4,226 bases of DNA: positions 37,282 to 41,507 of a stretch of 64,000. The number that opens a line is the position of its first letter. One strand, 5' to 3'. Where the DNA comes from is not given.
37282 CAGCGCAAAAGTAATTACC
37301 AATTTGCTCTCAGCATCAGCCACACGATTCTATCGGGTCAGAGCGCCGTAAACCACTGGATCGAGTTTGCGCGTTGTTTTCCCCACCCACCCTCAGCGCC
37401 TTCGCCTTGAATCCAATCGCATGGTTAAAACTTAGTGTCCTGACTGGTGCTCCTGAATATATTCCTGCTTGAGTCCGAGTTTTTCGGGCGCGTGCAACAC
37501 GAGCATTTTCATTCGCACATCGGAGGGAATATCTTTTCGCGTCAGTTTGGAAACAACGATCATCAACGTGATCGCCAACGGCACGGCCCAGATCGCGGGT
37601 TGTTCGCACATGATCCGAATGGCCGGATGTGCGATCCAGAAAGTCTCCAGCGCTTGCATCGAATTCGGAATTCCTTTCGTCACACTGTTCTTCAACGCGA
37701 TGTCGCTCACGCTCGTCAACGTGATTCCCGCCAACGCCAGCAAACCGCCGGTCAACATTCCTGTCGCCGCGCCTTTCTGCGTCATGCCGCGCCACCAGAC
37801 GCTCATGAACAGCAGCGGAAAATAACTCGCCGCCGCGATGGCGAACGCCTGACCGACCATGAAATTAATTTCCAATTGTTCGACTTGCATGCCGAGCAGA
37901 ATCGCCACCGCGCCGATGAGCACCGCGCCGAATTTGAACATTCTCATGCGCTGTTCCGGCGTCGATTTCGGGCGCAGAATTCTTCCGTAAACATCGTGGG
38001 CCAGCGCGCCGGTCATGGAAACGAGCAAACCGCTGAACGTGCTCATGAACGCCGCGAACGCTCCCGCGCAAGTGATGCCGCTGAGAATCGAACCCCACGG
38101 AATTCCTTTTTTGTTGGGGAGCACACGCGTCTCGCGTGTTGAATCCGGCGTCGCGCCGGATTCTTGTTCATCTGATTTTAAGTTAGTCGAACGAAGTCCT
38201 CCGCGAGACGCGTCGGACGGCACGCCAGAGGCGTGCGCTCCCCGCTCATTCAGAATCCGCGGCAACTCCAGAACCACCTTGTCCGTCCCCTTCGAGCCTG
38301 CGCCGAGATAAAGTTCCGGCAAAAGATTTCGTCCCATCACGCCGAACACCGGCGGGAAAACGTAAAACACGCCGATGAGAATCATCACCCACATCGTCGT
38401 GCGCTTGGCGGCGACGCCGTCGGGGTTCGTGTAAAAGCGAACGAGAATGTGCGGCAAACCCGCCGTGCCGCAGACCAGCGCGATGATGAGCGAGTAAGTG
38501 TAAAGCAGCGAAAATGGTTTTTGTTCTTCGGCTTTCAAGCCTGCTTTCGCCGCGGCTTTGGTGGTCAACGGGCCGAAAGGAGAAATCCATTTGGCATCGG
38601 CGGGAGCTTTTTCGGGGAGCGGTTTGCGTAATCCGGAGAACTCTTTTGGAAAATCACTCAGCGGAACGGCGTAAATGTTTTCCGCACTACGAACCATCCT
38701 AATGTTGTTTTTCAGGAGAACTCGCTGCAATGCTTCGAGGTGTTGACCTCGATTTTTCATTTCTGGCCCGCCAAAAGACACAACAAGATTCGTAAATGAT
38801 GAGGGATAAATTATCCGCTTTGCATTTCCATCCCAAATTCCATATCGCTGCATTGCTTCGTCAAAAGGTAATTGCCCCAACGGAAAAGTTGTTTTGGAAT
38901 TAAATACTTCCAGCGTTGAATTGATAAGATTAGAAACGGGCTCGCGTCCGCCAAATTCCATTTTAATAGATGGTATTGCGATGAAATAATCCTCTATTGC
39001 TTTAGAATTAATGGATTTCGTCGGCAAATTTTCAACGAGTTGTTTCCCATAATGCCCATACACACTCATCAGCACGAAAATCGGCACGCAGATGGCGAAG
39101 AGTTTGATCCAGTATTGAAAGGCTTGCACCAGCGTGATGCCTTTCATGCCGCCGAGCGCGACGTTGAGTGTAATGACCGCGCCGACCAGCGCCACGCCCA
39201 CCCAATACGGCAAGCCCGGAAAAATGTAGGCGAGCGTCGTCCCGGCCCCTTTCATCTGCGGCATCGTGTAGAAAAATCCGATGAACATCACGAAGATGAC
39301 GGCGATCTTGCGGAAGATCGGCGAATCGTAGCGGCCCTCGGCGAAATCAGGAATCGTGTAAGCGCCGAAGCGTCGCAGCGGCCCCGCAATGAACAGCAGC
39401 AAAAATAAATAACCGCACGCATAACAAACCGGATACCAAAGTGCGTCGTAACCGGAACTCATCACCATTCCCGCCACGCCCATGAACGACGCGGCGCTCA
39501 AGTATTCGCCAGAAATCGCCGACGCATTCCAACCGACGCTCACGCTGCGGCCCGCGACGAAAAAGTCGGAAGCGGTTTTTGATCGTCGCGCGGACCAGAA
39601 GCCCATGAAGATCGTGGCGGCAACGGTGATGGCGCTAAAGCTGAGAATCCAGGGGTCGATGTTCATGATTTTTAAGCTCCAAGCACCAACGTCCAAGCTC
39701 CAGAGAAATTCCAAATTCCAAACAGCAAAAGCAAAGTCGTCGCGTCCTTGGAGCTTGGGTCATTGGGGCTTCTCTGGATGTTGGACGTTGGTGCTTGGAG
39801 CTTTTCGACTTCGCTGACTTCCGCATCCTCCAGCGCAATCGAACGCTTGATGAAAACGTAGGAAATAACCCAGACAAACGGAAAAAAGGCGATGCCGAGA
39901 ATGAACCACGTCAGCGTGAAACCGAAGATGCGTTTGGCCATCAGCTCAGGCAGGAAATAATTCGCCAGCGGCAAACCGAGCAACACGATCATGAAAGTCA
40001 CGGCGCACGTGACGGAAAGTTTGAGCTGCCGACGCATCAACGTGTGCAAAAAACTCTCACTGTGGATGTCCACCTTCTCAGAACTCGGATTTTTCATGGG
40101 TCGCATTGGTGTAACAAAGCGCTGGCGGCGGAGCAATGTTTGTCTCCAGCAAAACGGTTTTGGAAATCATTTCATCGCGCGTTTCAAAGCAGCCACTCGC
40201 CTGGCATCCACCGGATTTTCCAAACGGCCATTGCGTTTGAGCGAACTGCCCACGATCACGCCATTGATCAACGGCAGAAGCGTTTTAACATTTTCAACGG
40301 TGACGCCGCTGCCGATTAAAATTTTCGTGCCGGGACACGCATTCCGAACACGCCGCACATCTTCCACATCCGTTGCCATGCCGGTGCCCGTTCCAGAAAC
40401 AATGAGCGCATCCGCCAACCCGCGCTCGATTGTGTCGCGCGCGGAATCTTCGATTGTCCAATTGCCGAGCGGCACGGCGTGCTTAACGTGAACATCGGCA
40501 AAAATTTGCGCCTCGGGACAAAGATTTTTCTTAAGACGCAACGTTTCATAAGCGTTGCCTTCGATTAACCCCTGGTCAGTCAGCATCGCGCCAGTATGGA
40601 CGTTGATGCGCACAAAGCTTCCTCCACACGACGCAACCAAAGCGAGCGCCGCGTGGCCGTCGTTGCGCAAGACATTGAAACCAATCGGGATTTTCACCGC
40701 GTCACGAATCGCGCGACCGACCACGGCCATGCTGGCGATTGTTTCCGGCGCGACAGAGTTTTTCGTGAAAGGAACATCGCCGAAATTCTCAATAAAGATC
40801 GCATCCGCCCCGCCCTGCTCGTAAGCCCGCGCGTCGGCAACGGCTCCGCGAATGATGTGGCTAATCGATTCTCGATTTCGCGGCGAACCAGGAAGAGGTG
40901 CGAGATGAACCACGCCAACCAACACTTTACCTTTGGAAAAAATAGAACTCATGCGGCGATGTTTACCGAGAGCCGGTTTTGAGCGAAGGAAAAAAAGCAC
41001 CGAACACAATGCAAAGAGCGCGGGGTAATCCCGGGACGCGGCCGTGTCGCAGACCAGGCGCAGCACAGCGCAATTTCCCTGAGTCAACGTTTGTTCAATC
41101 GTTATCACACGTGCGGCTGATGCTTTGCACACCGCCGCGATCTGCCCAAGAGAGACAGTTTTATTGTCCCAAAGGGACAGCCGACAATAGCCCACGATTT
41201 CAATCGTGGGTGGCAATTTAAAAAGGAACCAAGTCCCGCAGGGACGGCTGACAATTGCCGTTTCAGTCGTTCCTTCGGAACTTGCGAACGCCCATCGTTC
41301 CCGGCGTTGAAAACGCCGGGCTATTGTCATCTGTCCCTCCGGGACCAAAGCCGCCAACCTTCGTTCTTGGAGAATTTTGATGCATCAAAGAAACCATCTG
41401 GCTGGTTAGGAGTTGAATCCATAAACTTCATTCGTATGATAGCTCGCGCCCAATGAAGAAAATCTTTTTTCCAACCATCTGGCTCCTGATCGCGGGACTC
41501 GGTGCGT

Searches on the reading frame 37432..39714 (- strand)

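Call 63: search_protein_families(library=pfam, proteins=[window:37432-39714:-], max_evalue=0.0001)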
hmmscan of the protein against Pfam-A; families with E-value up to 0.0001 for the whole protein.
window:37432-39714:- (760 aa): 1 family
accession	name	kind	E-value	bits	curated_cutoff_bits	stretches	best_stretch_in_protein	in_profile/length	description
PF00474.23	SSF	-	2.7e-55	188.4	22.8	3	51-220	1-171/406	Sodium:solute symporter family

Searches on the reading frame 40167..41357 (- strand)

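Call 63: search_protein_families(library=pfam, proteins=[window:40167-41357:-], max_evalue=0.0001)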
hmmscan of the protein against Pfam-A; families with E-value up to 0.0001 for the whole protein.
window:40167-41357:- (396 aa): 1 family
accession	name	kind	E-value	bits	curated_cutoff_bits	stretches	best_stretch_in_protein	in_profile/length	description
PF03437.21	BtpA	-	1.7e-89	300.1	30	1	144-395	3-252/254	BtpA family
